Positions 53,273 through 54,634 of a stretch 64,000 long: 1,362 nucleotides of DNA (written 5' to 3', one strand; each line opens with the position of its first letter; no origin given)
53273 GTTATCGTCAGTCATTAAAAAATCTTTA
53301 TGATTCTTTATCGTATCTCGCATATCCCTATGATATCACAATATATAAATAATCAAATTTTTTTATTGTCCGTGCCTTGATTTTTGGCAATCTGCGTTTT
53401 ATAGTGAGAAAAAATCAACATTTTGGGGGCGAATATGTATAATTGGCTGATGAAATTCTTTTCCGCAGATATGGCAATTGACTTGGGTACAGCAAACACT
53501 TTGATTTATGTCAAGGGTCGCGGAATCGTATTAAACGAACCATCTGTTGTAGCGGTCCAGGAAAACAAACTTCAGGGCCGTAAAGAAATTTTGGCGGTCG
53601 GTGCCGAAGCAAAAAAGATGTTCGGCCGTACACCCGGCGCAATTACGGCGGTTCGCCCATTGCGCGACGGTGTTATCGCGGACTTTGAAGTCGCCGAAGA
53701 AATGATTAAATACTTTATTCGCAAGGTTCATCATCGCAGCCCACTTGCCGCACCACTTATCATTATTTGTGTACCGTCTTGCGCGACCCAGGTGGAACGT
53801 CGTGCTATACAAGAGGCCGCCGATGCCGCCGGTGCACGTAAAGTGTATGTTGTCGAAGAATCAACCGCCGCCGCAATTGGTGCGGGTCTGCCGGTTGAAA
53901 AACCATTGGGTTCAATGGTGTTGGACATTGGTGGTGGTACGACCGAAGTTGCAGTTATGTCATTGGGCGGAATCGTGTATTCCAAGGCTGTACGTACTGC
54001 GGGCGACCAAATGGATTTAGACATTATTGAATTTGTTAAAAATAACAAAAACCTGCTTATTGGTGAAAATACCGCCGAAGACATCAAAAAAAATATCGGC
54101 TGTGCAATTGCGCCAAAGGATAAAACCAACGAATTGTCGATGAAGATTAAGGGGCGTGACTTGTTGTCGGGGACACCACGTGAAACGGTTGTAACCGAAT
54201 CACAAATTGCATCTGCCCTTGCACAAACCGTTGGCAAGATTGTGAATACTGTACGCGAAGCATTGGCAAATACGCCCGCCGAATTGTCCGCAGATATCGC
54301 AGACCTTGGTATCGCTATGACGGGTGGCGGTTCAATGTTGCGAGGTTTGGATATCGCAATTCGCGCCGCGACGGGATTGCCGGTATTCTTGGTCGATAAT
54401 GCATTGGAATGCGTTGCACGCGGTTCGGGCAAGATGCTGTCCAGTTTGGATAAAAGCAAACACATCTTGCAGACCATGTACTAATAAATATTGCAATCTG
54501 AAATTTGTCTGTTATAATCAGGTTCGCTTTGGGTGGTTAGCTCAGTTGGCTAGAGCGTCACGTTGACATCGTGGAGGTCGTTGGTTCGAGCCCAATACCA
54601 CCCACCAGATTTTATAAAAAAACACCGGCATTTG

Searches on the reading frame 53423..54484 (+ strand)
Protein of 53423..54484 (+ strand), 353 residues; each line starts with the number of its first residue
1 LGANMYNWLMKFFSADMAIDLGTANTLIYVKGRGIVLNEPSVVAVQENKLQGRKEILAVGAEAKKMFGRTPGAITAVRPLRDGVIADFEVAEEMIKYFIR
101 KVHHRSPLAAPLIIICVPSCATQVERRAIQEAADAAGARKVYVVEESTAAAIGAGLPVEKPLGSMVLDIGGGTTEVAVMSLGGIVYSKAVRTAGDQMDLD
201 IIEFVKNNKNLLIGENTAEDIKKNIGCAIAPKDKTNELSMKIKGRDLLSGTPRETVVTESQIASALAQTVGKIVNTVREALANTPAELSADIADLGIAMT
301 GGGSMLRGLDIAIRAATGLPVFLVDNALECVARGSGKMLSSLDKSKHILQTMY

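Call 40: search_protein_families(library=pfam, proteins=[window:53423-54484:+], max_evalue=0.01)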
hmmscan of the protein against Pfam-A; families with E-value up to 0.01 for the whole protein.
window:53423-54484:+ (353 aa): 6 families
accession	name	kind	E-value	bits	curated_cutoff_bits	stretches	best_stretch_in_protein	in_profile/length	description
PF06723.19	MreB_Mbl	-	6.9e-136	452.8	27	1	15-346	2-326/327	MreB/Mbl protein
PF14450.12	FtsA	-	3.6e-12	47.2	31.8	1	165-322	1-108/127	Cell division protein FtsA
PF00012.26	HSP70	-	7e-12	44.8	20.6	1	113-208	136-237/599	Hsp70 protein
PF00022.25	Actin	-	3.4e-10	39.5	27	1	40-207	31-189/410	Actin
PF11104.14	PilM_2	-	0.00025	20.6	27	0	163-203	181-221/340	Type IV pilus assembly protein PilM;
PF08841.16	DDR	-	0.0095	15.4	24.6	0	141-224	111-190/328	Diol dehydratase reactivase ATPase-like domain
